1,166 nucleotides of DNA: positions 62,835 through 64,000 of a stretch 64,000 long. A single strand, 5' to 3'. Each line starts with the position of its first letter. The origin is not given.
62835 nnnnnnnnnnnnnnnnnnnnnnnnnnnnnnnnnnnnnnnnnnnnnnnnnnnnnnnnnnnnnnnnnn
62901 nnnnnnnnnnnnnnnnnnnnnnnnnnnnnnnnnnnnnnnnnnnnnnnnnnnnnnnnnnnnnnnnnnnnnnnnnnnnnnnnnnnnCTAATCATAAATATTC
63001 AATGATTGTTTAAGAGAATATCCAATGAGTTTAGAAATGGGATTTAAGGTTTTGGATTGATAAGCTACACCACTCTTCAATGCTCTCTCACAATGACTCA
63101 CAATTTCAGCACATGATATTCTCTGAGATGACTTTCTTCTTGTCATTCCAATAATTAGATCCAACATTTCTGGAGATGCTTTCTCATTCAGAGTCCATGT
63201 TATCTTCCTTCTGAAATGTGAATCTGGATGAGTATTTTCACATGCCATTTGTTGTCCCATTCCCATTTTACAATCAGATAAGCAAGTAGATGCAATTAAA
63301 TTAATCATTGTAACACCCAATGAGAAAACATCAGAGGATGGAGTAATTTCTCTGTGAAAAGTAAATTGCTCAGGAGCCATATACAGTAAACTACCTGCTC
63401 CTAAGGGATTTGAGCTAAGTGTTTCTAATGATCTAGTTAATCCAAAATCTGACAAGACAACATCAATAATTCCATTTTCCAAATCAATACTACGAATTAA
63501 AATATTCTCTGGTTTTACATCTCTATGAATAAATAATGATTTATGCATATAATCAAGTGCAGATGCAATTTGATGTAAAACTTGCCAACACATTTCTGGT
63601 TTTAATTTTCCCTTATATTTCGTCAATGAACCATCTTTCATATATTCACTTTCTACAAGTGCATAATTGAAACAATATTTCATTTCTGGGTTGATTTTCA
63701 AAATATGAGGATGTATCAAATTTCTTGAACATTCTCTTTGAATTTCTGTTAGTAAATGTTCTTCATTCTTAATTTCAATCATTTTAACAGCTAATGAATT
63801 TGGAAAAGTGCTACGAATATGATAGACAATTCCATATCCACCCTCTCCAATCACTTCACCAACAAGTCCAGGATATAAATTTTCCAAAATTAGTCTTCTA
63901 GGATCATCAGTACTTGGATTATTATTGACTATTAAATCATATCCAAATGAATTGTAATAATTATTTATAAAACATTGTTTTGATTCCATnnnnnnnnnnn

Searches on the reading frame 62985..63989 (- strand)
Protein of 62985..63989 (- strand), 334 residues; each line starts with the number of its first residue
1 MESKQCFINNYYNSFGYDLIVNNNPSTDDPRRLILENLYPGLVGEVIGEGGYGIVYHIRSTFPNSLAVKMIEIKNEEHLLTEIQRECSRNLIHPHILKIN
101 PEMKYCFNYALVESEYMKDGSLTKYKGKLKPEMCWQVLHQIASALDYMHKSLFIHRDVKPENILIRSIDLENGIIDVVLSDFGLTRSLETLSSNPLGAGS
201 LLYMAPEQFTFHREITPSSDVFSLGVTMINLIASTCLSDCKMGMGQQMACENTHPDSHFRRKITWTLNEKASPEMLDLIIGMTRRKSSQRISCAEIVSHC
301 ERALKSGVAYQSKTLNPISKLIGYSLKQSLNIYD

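Call 5: search_protein_families(library=pfam, proteins=[window:62985-63989:-], max_evalue=0.01)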
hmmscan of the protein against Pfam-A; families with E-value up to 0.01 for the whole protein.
window:62985-63989:- (334 aa): 3 families
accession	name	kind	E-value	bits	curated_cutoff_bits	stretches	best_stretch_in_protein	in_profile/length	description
PF00069.31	Pkinase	-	4.9e-41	141.3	31.7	1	44-299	4-260/263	Protein kinase domain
PF07714.23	PK_Tyr_Ser-Thr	-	2e-26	93.3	23.1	1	44-298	4-256/258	Protein tyrosine and serine/threonine kinase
PF12330.14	Haspin_kinase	-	0.0087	15.6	25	0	133-187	206-255/364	Haspin like kinase domain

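Call 63: list_cluster_members(proteins=[window:62988-63989:-, window:53962-55722:+, window:50206-52104:-, window:43345-44814:-, window:42219-43349:+, window:29484-30917:+, window:28134-29258:+, window:23630-25795:-, window:18850-21243:-, window:4891-7131:-])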
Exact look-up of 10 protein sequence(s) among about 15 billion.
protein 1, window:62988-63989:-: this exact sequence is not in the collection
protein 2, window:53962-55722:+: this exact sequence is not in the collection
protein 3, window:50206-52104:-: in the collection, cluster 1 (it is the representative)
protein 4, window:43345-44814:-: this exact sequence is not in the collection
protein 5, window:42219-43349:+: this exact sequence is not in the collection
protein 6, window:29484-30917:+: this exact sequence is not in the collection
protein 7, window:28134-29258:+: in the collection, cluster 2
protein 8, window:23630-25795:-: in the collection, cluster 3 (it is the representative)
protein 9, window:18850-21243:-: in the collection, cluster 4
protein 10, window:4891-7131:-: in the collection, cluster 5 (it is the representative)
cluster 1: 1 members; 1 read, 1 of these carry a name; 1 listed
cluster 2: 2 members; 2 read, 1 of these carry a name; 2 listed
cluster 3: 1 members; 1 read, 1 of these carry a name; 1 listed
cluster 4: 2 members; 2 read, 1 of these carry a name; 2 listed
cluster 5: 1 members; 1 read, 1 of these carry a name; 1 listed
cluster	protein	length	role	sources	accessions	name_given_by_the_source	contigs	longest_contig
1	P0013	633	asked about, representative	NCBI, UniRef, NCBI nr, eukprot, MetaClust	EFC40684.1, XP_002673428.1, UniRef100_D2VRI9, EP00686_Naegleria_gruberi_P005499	Hypothetical protein NAEGRDRAFT_71600 [Naegleria gruberi] | F-box domain-containing protein n=1 Tax=Naegleria gruberi TaxID=5762 RepID=D2VRI9_NAEGR | uncharacterized protein NAEGRDRAFT_71600 [Naegleria gruberi]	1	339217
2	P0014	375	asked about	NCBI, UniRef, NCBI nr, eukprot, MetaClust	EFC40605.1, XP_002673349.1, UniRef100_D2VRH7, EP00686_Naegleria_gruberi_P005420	predicted protein [Naegleria gruberi] | Predicted protein n=1 Tax=Naegleria gruberi TaxID=5762 RepID=D2VRH7_NAEGR | uncharacterized protein NAEGRDRAFT_51685 [Naegleria gruberi]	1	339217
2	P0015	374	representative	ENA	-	-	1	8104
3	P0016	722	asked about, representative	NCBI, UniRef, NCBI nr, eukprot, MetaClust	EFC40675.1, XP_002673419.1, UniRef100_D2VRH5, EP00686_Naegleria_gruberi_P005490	AMP binding domain-containing protein [Naegleria gruberi] | AMP binding domain-containing protein n=1 Tax=Naegleria gruberi TaxID=5762 ... | XP_002673419.1 AMP binding domain-containing protein [Naegleria gruberi strain NEG-M]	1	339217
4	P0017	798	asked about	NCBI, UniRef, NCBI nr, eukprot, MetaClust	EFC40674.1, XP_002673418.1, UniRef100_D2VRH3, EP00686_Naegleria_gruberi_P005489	predicted protein [Naegleria gruberi] | Predicted protein n=1 Tax=Naegleria gruberi TaxID=5762 RepID=D2VRH3_NAEGR | uncharacterized protein NAEGRDRAFT_51681 [Naegleria gruberi]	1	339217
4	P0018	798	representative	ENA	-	-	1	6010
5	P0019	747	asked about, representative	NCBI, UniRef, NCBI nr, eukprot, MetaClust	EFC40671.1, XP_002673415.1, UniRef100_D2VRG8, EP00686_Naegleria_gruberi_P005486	predicted protein [Naegleria gruberi] | Predicted protein n=1 Tax=Naegleria gruberi TaxID=5762 RepID=D2VRG8_NAEGR | uncharacterized protein NAEGRDRAFT_71581 [Naegleria gruberi]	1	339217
